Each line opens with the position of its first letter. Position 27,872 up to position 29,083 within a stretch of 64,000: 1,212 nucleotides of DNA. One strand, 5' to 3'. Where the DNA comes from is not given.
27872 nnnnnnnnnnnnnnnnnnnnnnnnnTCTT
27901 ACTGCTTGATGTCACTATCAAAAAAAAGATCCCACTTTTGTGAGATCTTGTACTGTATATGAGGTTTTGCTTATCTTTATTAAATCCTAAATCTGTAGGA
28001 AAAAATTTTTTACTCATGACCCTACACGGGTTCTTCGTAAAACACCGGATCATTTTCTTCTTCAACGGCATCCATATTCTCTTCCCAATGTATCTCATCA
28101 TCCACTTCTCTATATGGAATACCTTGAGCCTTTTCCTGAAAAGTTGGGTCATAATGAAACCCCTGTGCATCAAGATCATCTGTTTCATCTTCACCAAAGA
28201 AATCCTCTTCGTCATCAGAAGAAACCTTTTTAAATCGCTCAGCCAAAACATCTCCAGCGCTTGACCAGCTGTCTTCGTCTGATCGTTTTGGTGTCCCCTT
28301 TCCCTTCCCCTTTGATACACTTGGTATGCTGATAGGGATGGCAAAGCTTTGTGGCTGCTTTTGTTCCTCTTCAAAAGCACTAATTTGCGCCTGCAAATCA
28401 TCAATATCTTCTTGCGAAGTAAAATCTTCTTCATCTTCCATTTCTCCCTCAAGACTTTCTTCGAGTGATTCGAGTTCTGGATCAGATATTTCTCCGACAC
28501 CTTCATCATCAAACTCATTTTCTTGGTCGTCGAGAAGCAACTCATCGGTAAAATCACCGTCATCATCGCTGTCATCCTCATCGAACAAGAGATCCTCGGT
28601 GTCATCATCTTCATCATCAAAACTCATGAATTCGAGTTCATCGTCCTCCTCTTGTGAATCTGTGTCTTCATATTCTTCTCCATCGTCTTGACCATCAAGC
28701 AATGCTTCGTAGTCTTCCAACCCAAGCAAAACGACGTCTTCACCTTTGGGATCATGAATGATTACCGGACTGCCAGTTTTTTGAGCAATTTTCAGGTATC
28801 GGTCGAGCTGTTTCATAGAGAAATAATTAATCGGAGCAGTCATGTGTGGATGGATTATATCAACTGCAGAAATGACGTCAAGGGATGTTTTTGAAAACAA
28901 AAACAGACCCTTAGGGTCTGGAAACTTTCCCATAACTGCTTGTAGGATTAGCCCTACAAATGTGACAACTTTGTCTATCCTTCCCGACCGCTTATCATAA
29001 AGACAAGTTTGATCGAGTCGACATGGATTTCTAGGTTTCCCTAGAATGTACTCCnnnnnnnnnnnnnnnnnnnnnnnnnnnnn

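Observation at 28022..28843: Polyacidic protein with a Phd/YefM-like N-terminal domain located directly downstream of the 16S rRNA gene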

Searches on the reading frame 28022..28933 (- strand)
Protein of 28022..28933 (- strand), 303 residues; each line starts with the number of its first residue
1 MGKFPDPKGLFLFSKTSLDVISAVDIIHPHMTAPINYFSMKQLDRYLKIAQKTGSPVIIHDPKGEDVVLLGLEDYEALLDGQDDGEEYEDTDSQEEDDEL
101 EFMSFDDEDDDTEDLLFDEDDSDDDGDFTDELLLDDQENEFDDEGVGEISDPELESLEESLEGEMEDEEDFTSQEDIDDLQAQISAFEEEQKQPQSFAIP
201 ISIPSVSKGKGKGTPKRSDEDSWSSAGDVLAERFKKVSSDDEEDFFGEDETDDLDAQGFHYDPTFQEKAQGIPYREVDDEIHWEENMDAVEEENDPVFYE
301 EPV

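Call 4: search_protein_families(library=pfam, proteins=[window:28022-28933:-], max_evalue=1)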
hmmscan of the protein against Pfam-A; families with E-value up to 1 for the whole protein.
window:28022-28933:- (303 aa): 2 families
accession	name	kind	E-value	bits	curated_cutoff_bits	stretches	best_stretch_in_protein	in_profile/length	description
PF02604.26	PhdYeFM_antitox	-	2e-07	31.1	29.8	1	41-87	11-56/74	Antitoxin Phd_YefM, type II toxin-antitoxin system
PF08202.16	MIS13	-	0.37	10.5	23.5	1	82-210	116-193/300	Mis12-Mtw1 protein family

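Call 5: search_protein_families(library=ncbifam, proteins=[window:28022-28933:-], max_evalue=1)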
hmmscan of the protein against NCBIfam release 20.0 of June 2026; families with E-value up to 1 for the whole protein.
window:28022-28933:- (303 aa): 1 family
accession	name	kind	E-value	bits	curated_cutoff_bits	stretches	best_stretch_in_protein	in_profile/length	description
TIGR01552.1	phd_fam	subfamily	0.06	12.7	20.8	1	43-78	11-45/53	type II toxin-antitoxin system prevent-host-death family antitoxin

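Call 8: find_homologous_proteins(query=window:28022-28843:-)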
Query window:28022-28843:- (273 aa): 2 proteins with E <= 0.001 among 8000 candidates.
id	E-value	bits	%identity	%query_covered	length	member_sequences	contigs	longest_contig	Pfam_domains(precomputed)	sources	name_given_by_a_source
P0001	3.7e-158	543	100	97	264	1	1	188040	PF02604.27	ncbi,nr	ncbi:type II toxin-antitoxin system Phd/YefM family antitoxin [Candidatus Nomurabacteria bacterium]|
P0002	1.3e-78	282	65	49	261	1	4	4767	PF02604.27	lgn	-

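Call 10: find_encoding_contigs(protein=P0002, flank=5000)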
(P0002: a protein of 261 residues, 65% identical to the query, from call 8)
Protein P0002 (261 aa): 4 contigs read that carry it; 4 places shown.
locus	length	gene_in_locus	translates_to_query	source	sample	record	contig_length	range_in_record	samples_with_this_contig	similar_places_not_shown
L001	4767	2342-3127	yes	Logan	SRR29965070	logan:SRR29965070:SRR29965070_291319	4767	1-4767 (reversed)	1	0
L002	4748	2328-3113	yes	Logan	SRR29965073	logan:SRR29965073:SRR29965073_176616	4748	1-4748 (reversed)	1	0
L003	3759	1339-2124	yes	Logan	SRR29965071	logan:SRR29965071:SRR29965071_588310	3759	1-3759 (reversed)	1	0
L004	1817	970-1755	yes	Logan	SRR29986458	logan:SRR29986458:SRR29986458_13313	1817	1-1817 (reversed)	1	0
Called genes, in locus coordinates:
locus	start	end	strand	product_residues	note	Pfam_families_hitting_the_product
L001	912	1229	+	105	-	-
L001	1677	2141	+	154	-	-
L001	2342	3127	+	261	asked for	PF02604:PhdYeFM_antitox (weak)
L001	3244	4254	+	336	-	-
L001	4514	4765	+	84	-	?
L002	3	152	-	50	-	?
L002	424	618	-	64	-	-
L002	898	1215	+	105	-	-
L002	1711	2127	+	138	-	-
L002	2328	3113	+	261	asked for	PF02604:PhdYeFM_antitox (weak)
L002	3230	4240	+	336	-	-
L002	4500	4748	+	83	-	?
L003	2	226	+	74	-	?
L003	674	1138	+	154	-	-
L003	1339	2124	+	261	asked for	PF02604:PhdYeFM_antitox (weak)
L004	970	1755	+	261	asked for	PF02604:PhdYeFM_antitox (weak)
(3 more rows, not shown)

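Call 22: search_protein_representatives(alignment_id=A1)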
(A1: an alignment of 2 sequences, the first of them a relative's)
Query: 2 sequences, 271 profile positions. Proteins with E-value up to 0.001 (for the whole library): 76; up to 1e-10: 3; up to 1e-30: 1. The best 76 are listed.
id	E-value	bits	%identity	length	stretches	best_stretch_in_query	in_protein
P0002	1.3e-141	487.4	-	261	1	1-271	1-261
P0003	6.2e-25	104.8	-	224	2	1-122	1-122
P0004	2.7e-12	63.4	-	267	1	1-271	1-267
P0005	1.8e-07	47.5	-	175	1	3-124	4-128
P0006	5.9e-07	45.8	-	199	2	1-89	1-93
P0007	6.3e-07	45.7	-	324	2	4-92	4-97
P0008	6.5e-07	45.7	-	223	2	1-205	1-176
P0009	9.1e-07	45.2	-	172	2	2-66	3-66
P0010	9.5e-07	45.2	-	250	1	1-110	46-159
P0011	1.1e-06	45.0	-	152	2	4-59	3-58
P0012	1.2e-06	44.8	-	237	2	3-59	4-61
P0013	1.5e-06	44.5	-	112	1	2-94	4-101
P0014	2.1e-06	44.0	-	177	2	1-85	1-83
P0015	2.5e-06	43.8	-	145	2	3-55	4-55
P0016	2.7e-06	43.6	-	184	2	1-45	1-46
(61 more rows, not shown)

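Call 23: predict_structure(alignment_id=A1)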
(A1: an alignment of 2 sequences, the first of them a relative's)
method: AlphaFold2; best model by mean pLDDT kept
length: 264 residues; sequences in the alignment: 2
mean_pLDDT: 52.4   pTM: 0.16
mean pLDDT of the five models: 52.4, 51.5, 51.5, 48.4, 47.5
residues with pLDDT >= 90: 0; 70-90: 29; 50-70: 97; < 50: 138
segments of 3 or more residues with pLDDT < 50: 21-23, 25-28, 43-52, 55-58, 62-75, 80-83, 96-99, 101-109, 155-181, 205-212, 218-223, 227-240, 242-248, 250-252, 254-257, 259-264
pLDDT, mean of each block of 10 residues (from residue 1): 59 59 49 56 46 47 43 47 51 52 45 74 66 76 81 47 38 39 55 55 48 47 49 43 47 47 41
secondary structure, 60 per line:
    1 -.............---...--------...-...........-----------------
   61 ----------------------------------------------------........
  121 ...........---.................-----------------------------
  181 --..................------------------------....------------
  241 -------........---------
elements in order: H2-14 E18-20 E29-31 H33-43 H113-131 H135-151 H183-200 H225-228 H248-255

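Call 50: search_protein_families(library=pfam, alignment_id=A2, max_evalue=0.01)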
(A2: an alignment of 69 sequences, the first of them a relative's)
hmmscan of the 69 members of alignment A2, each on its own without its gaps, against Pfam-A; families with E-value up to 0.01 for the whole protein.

A. member 1, P0001 (264 aa): 1 family
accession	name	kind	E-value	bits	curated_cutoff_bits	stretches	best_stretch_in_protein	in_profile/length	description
PF02604.26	PhdYeFM_antitox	-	1.8e-07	31.3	29.8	1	3-48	12-56/74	Antitoxin Phd_YefM, type II toxin-antitoxin system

B. families by the number of members that match (of 69 scanned): 4 families
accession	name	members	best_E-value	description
PF02604.26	PhdYeFM_antitox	40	1.8e-07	Antitoxin Phd_YefM, type II toxin-antitoxin system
PF10788.14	DUF2603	1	0.0013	Protein of unknown function (DUF2603)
PF01026.27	TatD_DNase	1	0.006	TatD related DNase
PF10178.14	PAC3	1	0.0082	Proteasome assembly chaperone 3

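Call 51: predict_structure(alignment_id=A5)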
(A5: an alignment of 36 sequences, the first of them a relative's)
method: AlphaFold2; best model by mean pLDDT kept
length: 264 residues; sequences in the alignment: 36
mean_pLDDT: 61.2   pTM: 0.25
mean pLDDT of the five models: 61.2, 60.7, 59.7, 58.4, 57.2
residues with pLDDT >= 90: 28; 70-90: 44; 50-70: 104; < 50: 88
segments of 3 or more residues with pLDDT < 50: 52-92, 94-102, 104-106, 174-178, 210-212, 217-221, 234-236, 245-248
pLDDT, mean of each block of 10 residues (from residue 1): 88 90 91 87 63 42 36 42 46 47 52 69 64 81 92 68 52 49 59 63 51 47 52 50 48 60 60
secondary structure, 60 per line:
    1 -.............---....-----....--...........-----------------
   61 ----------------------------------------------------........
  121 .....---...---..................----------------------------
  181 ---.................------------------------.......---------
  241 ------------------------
elements in order: H2-14 E18-21 E27-30 H33-43 H113-125 H135-152 H184-200 H225-231

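Call 53: fold_search(model_id=the predicted structure, library=pdb)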
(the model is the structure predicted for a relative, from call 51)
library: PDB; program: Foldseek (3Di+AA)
matches with E <= 10: 517; with E <= 0.001: 0
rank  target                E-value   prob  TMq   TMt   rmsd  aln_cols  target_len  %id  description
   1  2a6q_A                1.2e-01  0.96  0.14  0.39   2.0        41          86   29  Crystal structure of YefM-YoeB complex (released 2005-08-23)
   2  3oei_I                2.0e-01  0.89  0.14  0.38   2.2        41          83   27  Crystal structure of Mycobacterium tuberculosis RelJK (Rv3357-Rv3358-RelBE3) (released 2011-03-16)
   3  2a6q_B                2.9e-01  0.91  0.15  0.56   1.9        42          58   28  Crystal structure of YefM-YoeB complex (released 2005-08-23)
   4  6l8e_J                3.1e-01  0.84  0.14  0.52   2.3        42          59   14  Crystal structure of heterohexameric YoeB-YefM complex bound to 26bp-DNA (released 2020-09-02)
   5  6l8e_D                3.9e-01  0.77  0.14  0.54   2.3        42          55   14  Crystal structure of heterohexameric YoeB-YefM complex bound to 26bp-DNA (released 2020-09-02)
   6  3d55_B                4.2e-01  0.75  0.14  0.39   2.2        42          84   26  Crystal structure of M. tuberculosis YefM antitoxin (released 2008-12-02)
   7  6l8e_L                5.3e-01  0.72  0.14  0.54   2.2        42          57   14  Crystal structure of heterohexameric YoeB-YefM complex bound to 26bp-DNA (released 2020-09-02)
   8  6l8e_A                6.2e-01  0.77  0.14  0.42   1.9        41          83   15  Crystal structure of heterohexameric YoeB-YefM complex bound to 26bp-DNA (released 2020-09-02)
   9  6l8e_B                6.2e-01  0.69  0.14  0.56   2.2        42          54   14  Crystal structure of heterohexameric YoeB-YefM complex bound to 26bp-DNA (released 2020-09-02)
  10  6l8f_A                8.4e-01  0.69  0.15  0.41   1.8        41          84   15  Crystal structure of heterotetrameric complex of YoeB-YefM toxin-antitoxin from Staphylococcus aureus. (released 2020-09-02)
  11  5e2x_E                8.4e-01  0.66  0.09  0.25   1.1        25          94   24  The crystal structure of the C-terminal domain of Ebola (Tai Forest) nucleoprotein (released 2015-10-21)
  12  5e2x_A                9.1e-01  0.60  0.10  0.24   1.3        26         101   23  The crystal structure of the C-terminal domain of Ebola (Tai Forest) nucleoprotein (released 2015-10-21)
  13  4qaz                  1.1e+00  0.57  0.10  0.25   1.3        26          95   19  The crystal structure of the C-terminal domain of Ebola (Zaire) nucleoprotein (released 2014-09-10)
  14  1k6o_B                1.1e+00  0.15  0.10  0.25   6.6        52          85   12  Crystal Structure of a Ternary SAP-1/SRF/c-fos SRE DNA Complex (released 2002-01-17)
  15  1hbx_B                1.1e+00  0.15  0.10  0.25   6.3        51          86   10  Ternary Complex of SAP-1 and SRF with specific SRE DNA (released 2001-06-27)
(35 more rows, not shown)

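Call 63: list_cluster_members(proteins=[P0001, P0090])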
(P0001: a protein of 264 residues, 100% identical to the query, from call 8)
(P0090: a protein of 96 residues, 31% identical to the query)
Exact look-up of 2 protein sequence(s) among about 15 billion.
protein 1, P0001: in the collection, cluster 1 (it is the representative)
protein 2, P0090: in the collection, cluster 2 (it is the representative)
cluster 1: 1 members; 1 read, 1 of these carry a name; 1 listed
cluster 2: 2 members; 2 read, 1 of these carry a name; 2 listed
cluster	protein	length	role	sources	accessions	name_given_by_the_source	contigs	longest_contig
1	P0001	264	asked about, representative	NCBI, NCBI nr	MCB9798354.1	type II toxin-antitoxin system Phd/YefM family antitoxin [Candidatus Nomurabacteria ...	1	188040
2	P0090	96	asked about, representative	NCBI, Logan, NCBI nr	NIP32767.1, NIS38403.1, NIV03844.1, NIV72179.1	hypothetical protein GWN26_08050 [Candidatus Saccharibacteria bacterium] | type II toxin-antitoxin system Phd/YefM family antitoxin [Candidatus Saccharibacteria ...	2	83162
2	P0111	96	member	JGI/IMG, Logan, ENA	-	-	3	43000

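Call 76: search_protein_families(library=pfam, proteins=[L001:1677-2141:+, L001:912-1229:+], max_evalue=0.1)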
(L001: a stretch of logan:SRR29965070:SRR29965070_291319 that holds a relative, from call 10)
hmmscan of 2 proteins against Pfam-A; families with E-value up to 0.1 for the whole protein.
L001:1677-2141:+ (154 aa): 0 families

L001:912-1229:+ (105 aa): 0 families

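Call 87: search_protein_families(library=padloc, proteins=[window:28022-28816:-], max_evalue=0.01)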
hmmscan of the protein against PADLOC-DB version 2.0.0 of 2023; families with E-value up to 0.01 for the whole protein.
window:28022-28816:- (264 aa): 0 families

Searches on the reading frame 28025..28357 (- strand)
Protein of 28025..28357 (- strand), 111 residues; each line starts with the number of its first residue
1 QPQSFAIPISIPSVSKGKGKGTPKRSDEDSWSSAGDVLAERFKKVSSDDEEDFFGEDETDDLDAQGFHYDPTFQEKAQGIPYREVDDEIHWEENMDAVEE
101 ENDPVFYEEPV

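Call 11: find_homologous_proteins(query=window:28025-28357:-, max_evalue=0.01)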
Query seq(111 aa): 8 candidates shared short words with the query, none scored E <= 0.01.
